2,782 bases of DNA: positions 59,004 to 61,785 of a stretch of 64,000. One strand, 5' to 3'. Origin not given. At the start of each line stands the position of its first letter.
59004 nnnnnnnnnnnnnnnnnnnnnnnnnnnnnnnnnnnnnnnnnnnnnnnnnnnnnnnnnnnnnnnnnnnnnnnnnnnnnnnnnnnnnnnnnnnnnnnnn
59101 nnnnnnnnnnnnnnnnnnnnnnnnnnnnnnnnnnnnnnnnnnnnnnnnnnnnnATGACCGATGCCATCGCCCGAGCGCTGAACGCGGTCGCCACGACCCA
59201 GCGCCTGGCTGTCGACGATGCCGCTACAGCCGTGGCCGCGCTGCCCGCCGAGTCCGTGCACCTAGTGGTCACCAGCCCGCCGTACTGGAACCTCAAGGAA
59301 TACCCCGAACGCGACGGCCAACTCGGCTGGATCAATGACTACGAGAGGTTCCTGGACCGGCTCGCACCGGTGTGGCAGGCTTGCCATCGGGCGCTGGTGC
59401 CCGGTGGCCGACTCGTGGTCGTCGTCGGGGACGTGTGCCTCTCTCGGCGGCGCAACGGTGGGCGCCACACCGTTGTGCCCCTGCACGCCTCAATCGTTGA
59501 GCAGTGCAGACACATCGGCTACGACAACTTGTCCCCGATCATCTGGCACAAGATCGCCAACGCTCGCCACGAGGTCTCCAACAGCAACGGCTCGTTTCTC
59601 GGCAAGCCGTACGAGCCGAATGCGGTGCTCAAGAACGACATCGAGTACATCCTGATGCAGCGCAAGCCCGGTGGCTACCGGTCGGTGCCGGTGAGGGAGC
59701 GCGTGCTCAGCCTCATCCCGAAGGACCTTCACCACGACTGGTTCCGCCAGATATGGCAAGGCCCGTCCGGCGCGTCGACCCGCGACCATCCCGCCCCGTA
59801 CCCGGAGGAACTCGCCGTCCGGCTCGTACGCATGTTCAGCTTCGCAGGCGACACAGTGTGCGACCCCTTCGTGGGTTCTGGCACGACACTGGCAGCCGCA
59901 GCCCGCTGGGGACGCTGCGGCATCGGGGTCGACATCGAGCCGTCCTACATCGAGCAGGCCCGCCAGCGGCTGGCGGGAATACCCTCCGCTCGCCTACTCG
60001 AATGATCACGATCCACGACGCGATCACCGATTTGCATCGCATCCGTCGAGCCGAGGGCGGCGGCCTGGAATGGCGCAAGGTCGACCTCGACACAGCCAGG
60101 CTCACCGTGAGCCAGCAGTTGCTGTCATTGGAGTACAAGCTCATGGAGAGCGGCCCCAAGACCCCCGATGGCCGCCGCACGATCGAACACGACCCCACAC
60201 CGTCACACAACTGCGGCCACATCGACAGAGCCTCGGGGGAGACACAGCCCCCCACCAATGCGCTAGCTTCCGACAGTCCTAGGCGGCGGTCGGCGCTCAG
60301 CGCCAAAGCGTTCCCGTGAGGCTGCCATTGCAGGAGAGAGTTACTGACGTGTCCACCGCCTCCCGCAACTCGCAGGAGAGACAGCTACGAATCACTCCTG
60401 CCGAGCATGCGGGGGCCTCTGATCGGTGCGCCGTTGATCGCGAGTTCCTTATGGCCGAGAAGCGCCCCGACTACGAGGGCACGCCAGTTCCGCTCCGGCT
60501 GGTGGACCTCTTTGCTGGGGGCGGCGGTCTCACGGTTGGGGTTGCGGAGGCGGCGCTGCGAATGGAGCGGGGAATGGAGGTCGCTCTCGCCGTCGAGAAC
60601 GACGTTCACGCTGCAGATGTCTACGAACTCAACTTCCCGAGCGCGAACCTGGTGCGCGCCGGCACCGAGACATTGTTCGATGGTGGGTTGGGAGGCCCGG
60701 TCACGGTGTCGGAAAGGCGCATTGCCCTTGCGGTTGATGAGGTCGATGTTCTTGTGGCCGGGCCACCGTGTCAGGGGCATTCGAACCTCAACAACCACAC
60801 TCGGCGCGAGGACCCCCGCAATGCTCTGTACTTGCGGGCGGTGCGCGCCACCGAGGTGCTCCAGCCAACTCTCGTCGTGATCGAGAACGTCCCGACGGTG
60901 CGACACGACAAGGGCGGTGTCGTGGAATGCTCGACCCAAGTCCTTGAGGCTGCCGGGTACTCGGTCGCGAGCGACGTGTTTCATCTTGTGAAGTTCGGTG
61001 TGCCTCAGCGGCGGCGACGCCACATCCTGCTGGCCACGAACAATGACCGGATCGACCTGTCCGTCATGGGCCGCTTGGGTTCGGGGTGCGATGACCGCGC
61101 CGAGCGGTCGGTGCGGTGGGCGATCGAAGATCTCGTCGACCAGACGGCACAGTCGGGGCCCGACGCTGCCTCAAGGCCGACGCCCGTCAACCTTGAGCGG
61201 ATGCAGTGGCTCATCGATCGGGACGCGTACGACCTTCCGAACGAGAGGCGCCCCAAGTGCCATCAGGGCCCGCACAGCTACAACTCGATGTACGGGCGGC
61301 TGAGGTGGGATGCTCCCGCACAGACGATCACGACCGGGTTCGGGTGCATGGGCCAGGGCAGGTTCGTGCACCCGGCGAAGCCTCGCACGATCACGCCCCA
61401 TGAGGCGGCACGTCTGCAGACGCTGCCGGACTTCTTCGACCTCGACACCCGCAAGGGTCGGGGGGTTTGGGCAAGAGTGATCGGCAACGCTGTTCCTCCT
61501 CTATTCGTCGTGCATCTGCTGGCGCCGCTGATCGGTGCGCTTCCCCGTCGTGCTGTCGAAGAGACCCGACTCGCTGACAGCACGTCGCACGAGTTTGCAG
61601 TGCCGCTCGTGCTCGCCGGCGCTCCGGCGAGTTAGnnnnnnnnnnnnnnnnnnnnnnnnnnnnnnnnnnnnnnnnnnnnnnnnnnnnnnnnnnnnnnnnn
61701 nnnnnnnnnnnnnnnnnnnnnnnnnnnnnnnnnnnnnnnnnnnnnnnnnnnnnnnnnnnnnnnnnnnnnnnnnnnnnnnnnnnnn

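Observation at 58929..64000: Two-methyltransferase + DExH/zinc-ribbon helicase defence module (DISARM- or Druantia-like?) next to an integrase relic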

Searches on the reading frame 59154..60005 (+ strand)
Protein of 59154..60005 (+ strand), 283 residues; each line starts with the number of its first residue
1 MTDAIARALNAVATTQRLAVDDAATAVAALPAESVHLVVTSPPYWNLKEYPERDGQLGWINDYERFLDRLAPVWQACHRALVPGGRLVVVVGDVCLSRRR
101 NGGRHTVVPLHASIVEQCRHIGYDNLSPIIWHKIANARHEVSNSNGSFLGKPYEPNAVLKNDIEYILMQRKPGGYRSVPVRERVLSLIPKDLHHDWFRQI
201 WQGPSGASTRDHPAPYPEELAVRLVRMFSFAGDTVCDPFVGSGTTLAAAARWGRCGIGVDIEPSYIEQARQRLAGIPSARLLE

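Call 19: find_encoding_contigs(protein=window:59154-60005:+, flank=10000, max_places=6)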
Protein window:59154-60005:+ (283 aa): no gene with exactly this product is on record in the collection.

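Call 70: find_homologous_proteins(query=window:59154-60002:+, max_evalue=1e-20)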
Query window:59154-60002:+ (283 aa): 8000 proteins with E <= 1e-20 among 8000 candidates; the best 120 are listed.
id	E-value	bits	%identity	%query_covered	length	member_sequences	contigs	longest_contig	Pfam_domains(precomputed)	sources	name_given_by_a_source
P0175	6.6e-183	625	95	100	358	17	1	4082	PF01170.25,PF01555.25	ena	-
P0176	2.5e-133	462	71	99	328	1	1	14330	PF01170.25,PF01555.25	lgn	-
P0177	1.1e-132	460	69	99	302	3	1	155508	PF01170.25,PF01555.25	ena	-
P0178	4.3e-132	458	70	99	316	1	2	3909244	PF01170.25,PF01555.25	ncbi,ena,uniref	ncbi:DNA-methyltransferase [Candidatus Poriferisodalis sp.]|uniref:DNA-methyltransferase n=1 Tax=Can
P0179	6.1e-132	457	71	96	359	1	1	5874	PF01555.25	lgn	-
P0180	9.1e-132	457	77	88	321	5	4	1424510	PF01555.25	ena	-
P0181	1.3e-131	456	72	99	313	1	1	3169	PF01555.25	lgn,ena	-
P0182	1.5e-131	456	71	96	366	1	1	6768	PF01555.25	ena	-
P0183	4.6e-131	455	70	99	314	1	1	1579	PF01170.25,PF01555.25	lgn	-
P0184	2.1e-128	446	67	94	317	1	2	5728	PF01170.25,PF01555.25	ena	-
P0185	2.4e-128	446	68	98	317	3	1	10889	PF01170.25,PF01555.25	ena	-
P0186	2.5e-128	446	76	87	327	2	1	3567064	PF01555.25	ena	-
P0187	2.5e-128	446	67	99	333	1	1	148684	PF01555.25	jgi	-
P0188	3.5e-128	445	69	99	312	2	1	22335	PF01170.25,PF01555.25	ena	-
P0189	9.9e-128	444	69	99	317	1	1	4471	PF01170.25,PF01555.25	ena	-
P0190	1.4e-127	443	68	98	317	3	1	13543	PF01170.25,PF01555.25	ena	-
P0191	3.3e-127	442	64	99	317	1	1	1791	PF01170.25,PF01555.25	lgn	-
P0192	3.6e-127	442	73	88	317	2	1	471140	PF01170.25,PF01555.25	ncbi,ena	-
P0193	3.9e-127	442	67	94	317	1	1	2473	PF01555.25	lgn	-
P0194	8.6e-127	441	70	95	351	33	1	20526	PF01555.25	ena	-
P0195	1.6e-126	440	67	99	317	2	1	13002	PF01555.25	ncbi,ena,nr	ncbi:MAG: site-specific DNA-methyltransferase [Chloroflexi bacterium]|nr:site-specific DNA-methyltra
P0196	6.3e-126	438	64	100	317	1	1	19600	PF01555.25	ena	-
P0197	1.3e-125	437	66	99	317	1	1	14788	PF01170.25,PF01555.25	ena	-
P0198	2.2e-125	436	68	98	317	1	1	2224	PF01555.25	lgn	-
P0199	2.6e-125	436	68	100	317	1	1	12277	PF01555.25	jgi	-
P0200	3.8e-125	435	67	98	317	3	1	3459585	PF01555.25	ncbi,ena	-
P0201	6.9e-125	434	65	100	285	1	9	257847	PF01555.25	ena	-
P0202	9.5e-125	434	67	98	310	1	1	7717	PF01555.25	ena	-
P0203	1.4e-124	433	66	99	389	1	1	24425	PF01170.25,PF01555.25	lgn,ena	-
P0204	3.3e-124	432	69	97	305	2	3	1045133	PF01555.25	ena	-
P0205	9.4e-124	431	71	88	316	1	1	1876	PF01170.25,PF01555.25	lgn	-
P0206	9.7e-124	431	67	98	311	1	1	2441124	PF01555.25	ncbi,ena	-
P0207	2.6e-123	429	67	97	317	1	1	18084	PF01555.25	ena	-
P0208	3.0e-123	429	71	88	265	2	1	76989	PF01555.25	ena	-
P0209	1.9e-122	426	68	97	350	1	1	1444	PF01555.25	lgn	-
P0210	2.5e-122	426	68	97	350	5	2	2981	PF01555.25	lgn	-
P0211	3.0e-122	426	67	94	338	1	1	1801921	PF01555.25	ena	-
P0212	6.2e-121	421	67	96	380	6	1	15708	PF01555.25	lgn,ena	-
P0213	9.6e-121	421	67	96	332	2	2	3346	PF01555.25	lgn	-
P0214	9.8e-121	421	67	97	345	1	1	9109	PF01555.25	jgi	jgi:DNA modification methylase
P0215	1.3e-120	420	67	97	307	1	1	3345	PF01555.25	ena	-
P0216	1.6e-120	420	67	96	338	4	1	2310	PF01555.25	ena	-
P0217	2.5e-120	419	67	96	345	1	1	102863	PF01555.25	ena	-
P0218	4.3e-120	419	66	96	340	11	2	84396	PF01555.25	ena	-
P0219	5.6e-120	418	65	97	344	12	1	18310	PF01555.25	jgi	jgi:DNA modification methylase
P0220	1.3e-119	417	67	96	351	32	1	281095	PF01555.25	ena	-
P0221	1.7e-119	417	67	97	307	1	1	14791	PF01555.25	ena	-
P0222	2.5e-119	416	65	97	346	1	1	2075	PF01555.25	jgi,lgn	-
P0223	2.9e-119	416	65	99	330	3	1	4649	PF01555.25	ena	-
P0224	6.8e-119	415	66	97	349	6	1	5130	PF01555.25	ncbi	-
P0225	8.4e-119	414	66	96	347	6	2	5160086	PF01555.25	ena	-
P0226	8.7e-119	414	72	87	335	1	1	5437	PF01555.25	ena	-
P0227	1.9e-118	413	67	95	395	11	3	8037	PF01170.25,PF08241.19,PF01555.25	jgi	jgi:DNA modification methylase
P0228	2.1e-118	413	67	96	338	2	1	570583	PF01555.25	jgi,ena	-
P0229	2.2e-118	413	66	96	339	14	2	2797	PF01555.25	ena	-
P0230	2.9e-118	413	64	99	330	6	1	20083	PF01555.25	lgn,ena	-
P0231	3.3e-118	412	66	96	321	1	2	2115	PF01170.25,PF01555.25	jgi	jgi:DNA modification methylase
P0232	4.0e-118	412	66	96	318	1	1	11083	PF01555.25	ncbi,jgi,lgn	ncbi:MAG: site-specific DNA-methyltransferase [Thermoguttaceae bacterium]|jgi:DNA modification methy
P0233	4.1e-118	412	71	87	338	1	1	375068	PF01555.25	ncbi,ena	-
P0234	5.3e-118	412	66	96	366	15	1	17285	PF01555.25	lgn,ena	-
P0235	5.7e-118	412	66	97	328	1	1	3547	PF01555.25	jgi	jgi:DNA modification methylase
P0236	8.4e-118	411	67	96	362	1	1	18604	PF01555.25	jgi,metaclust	metaclust:\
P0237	1.3e-117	410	66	96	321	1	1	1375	PF01555.25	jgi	jgi:DNA modification methylase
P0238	1.5e-117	410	65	96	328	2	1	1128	PF01555.25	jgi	jgi:DNA modification methylase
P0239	1.6e-117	410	65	96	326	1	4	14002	PF01555.25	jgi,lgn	jgi:DNA modification methylase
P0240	1.9e-117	410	71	87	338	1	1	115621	PF01555.25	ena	-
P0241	2.2e-117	410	66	96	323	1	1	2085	PF01555.25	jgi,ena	-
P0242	2.5e-117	410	66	95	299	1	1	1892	PF01170.25,PF01555.25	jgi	jgi:DNA modification methylase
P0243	2.5e-117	410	65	97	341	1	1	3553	PF01170.25,PF01555.25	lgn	-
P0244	3.3e-117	409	66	96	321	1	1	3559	PF01555.25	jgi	-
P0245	3.3e-117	409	66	96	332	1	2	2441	PF01555.25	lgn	-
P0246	3.5e-117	409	66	96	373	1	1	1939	PF01555.25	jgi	-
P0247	3.6e-117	409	66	96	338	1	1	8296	PF01170.25,PF01555.25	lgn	-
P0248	3.8e-117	409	66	96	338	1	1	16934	PF01555.25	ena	-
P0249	3.9e-117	409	64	98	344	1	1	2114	PF01555.25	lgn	-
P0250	4.0e-117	409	66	96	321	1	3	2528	PF01555.25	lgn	-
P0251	4.3e-117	409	65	97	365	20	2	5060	PF01170.25,PF01555.25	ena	-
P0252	4.4e-117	409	66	96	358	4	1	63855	PF01555.25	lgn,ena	-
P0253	4.5e-117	409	65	96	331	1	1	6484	PF01555.25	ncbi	-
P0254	4.6e-117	409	64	98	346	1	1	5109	PF01170.25,PF01555.25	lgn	-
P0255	5.5e-117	408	66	96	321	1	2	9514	PF01555.25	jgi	jgi:DNA modification methylase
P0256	5.6e-117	408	66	96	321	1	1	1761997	PF01555.25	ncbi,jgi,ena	jgi:DNA modification methylase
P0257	6.0e-117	408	69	95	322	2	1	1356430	PF01555.25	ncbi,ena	-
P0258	6.5e-117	408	65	97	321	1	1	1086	PF01555.25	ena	-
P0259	7.2e-117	408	66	96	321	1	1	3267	PF01555.25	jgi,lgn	jgi:DNA modification methylase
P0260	7.2e-117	408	66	96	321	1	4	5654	PF01555.25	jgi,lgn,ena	-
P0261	8.7e-117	408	67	95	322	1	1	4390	PF01170.25,PF01555.25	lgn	-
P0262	9.0e-117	408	64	95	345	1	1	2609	PF01170.25,PF01555.25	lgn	-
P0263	9.5e-117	408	67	95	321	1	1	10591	PF01170.25,PF01555.25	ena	-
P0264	9.6e-117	408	67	97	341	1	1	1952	PF01555.25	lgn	-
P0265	1.1e-116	407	65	96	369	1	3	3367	PF01170.25,PF01555.25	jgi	jgi:DNA modification methylase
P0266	1.1e-116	407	65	97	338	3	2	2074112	PF01555.25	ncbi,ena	-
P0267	1.2e-116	407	67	95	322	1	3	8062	PF01170.25,PF01555.25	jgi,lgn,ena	jgi:DNA modification methylase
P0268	1.2e-116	407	64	97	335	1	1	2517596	PF01555.25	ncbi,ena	-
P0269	1.3e-116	407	66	96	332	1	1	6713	PF01555.25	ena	-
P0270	1.3e-116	407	65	96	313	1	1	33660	PF01555.25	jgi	jgi:DNA modification methylase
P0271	1.3e-116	407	64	96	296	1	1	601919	PF01555.25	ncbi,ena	-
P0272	1.4e-116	407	67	95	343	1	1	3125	PF01555.25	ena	-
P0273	1.7e-116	407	66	96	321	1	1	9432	PF01170.25,PF01555.25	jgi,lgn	jgi:DNA modification methylase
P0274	1.8e-116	407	66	96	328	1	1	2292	PF01555.25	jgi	-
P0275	1.9e-116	407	66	96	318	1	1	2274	PF01170.25,PF01555.25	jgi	jgi:DNA modification methylase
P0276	2.0e-116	407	66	96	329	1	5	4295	PF01555.25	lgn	-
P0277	2.0e-116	407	66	96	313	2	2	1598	PF01555.25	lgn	-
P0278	2.1e-116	407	65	96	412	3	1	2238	PF01170.25,PF08241.19,PF01555.25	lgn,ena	-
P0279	2.1e-116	406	65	96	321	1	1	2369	PF01555.25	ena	-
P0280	2.2e-116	406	66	97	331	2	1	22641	PF08241.19,PF01555.25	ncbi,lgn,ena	-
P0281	2.2e-116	406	67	95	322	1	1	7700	PF01170.25,PF01555.25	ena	-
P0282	2.2e-116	406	67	95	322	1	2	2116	PF01555.25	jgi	jgi:DNA modification methylase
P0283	2.7e-116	406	67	95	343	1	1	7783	PF01555.25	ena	-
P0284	3.0e-116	406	66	95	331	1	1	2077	PF01170.25,PF01555.25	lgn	-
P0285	3.2e-116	406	65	97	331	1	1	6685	PF01170.25,PF01555.25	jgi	jgi:DNA modification methylase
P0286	3.6e-116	406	65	97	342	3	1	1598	PF01555.25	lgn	-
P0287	3.6e-116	406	63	98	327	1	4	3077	PF01170.25,PF01555.25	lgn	-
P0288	3.7e-116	406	66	96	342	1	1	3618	PF01555.25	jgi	jgi:DNA modification methylase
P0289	3.7e-116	406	67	94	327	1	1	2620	PF01170.25,PF01555.25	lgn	-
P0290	3.9e-116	406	68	96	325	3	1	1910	PF01170.25,PF01555.25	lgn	-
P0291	3.9e-116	406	64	96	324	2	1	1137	PF01555.25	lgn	-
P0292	3.9e-116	406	65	96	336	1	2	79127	PF01555.25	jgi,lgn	jgi:DNA modification methylase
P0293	4.0e-116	406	65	96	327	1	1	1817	PF01555.25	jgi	jgi:DNA modification methylase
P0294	4.0e-116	406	66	95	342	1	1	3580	PF08241.19,PF01555.25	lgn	-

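Call 71: find_encoding_contigs(protein=P0175, flank=5000, max_places=3)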
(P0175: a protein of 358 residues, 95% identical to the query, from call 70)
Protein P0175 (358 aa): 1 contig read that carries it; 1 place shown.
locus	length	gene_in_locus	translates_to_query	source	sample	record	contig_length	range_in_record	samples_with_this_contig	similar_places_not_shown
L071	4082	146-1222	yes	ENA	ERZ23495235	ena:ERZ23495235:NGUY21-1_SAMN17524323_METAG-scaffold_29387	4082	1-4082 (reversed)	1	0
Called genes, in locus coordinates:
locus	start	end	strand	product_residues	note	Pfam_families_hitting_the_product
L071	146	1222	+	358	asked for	PF01170:UPF0020 (faint), PF01555:N6_N4_Mtase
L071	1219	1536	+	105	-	-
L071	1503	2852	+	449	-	PF00145:DNA_methylase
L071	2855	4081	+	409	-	?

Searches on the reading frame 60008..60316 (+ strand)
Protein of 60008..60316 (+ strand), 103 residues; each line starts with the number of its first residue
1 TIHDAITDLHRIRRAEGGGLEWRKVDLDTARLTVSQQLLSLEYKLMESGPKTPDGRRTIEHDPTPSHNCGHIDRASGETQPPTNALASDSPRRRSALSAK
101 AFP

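Call 61: search_protein_families(library=pfam, proteins=[window:60008-60316:+], max_evalue=10)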
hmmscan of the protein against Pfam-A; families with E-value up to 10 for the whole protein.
window:60008-60316:+ (103 aa): 1 family
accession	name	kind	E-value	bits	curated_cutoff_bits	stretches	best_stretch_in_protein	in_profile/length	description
PF23773.1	DUF7169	-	0.28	12.1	27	1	62-93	27-58/94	Domain of unknown function (DUF7169)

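Call 62: search_dna_similar(query=window:60008-60316:+, collection=plasmids, mode=protein, max_evalue=0.01, max_rows=8)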
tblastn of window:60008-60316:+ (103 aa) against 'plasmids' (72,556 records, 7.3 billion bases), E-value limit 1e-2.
No match.

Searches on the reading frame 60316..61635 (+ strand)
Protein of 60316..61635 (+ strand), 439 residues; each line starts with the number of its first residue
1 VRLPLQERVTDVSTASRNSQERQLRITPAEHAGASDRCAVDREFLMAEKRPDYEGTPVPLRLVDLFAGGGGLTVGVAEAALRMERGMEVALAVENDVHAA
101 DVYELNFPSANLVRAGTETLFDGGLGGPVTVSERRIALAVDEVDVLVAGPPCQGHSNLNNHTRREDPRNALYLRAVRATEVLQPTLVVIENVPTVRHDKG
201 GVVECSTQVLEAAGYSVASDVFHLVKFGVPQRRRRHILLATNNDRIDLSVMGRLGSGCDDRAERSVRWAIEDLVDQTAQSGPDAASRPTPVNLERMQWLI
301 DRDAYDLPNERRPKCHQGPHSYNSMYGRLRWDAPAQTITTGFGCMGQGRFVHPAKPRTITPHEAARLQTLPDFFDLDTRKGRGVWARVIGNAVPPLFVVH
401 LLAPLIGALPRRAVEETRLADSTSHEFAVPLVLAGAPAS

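Call 6: search_protein_families(library=pfam, proteins=[window:60316-61632:+], max_evalue=0.01)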
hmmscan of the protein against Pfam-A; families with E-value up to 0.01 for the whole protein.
window:60316-61632:+ (439 aa): 1 family
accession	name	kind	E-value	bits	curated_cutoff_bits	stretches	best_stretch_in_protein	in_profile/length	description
PF00145.23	DNA_methylase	-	8.7e-45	154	22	1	61-401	2-318/324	C-5 cytosine-specific DNA methylase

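Call 7: search_protein_families(library=padloc, proteins=[window:60316-61632:+], max_evalue=0.01)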
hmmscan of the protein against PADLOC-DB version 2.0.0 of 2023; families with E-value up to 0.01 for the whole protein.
window:60316-61632:+ (439 aa): 60 families (the best 25 are shown)
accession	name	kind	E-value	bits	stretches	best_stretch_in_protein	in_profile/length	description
PDLC00033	DruM2|DruM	-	1.5e-104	348.3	1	41-397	3-352/368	DNA cytosine methylase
PDLC03368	MTase_II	-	1.2e-88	295.5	1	41-396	65-416/427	Type II methyltransferase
PDLC03378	MTase_II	-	1.6e-61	206.6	1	60-409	3-330/344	Type II methyltransferase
PDLC03234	MTase_II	-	3.6e-56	189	2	62-284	7-213/375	Type II methyltransferase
PDLC03326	MTase_II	-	1.8e-53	180.2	2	62-281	7-222/412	Type II methyltransferase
PDLC03237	MTase_II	-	1.4e-48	163.6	2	62-263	796-990/1036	Type II methyltransferase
PDLC03272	MTase_II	-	4.7e-41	139.2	1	38-395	52-376/407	Type II methyltransferase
PDLC02656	DrmMII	-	3.3e-33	113.3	2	60-273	5-232/491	DrmMII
PDLC03225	MTase_II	-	2.4e-32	110.4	3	61-199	9-143/615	Type II methyltransferase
PDLC02648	DrmMII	-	3e-30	103.4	2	62-244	24-228/468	DrmMII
PDLC00026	DruM2|DruM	-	6.5e-30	102.8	1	61-400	6-309/336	DNA cytosine methylase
PDLC03279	MTase_II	-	1.7e-28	97.3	2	61-249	4-180/587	Type II methyltransferase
PDLC02649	DrmMII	-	3.2e-28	96.8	2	139-244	112-222/422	DrmMII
PDLC00027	DruM2|DruM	-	2.4e-27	94.3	2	60-244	12-174/361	DNA cytosine methylase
PDLC00030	DruM2|DruM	-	2.3e-26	90.8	1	61-398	7-353/380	DNA cytosine methylase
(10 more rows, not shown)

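Call 8: search_protein_families(library=ncbifam, proteins=[window:60316-61632:+], max_evalue=0.01)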
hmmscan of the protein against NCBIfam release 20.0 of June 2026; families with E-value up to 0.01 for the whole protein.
window:60316-61632:+ (439 aa): 2 families
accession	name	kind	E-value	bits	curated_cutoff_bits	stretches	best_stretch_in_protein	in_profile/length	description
TIGR00675.1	dcm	superfamily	2.8e-35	122.5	100.65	1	63-397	2-321/329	DNA (cytosine-5-)-methyltransferase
NF007772.0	PRK10458.1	subfamily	8.5e-10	37.8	710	1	16-219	48-256/472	DNA cytosine methylase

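Call 16: find_encoding_contigs(protein=window:60316-61635:+, flank=10000, max_places=6)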
Protein window:60316-61635:+ (439 aa): no gene with exactly this product is on record in the collection.

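Call 18: find_encoding_contigs(protein=window:60451-61635:+, flank=10000, max_places=6)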
Protein window:60451-61635:+ (394 aa): no gene with exactly this product is on record in the collection.

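Call 34: find_encoding_contigs(protein=window:60349-61635:+, flank=10000, max_places=6)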
Protein window:60349-61635:+ (428 aa): no gene with exactly this product is on record in the collection.

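Call 36: find_encoding_contigs(protein=window:60349-61632:+, flank=10000, max_places=6)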
Protein seq(428 aa) (428 aa): no gene with exactly this product is on record in the collection.
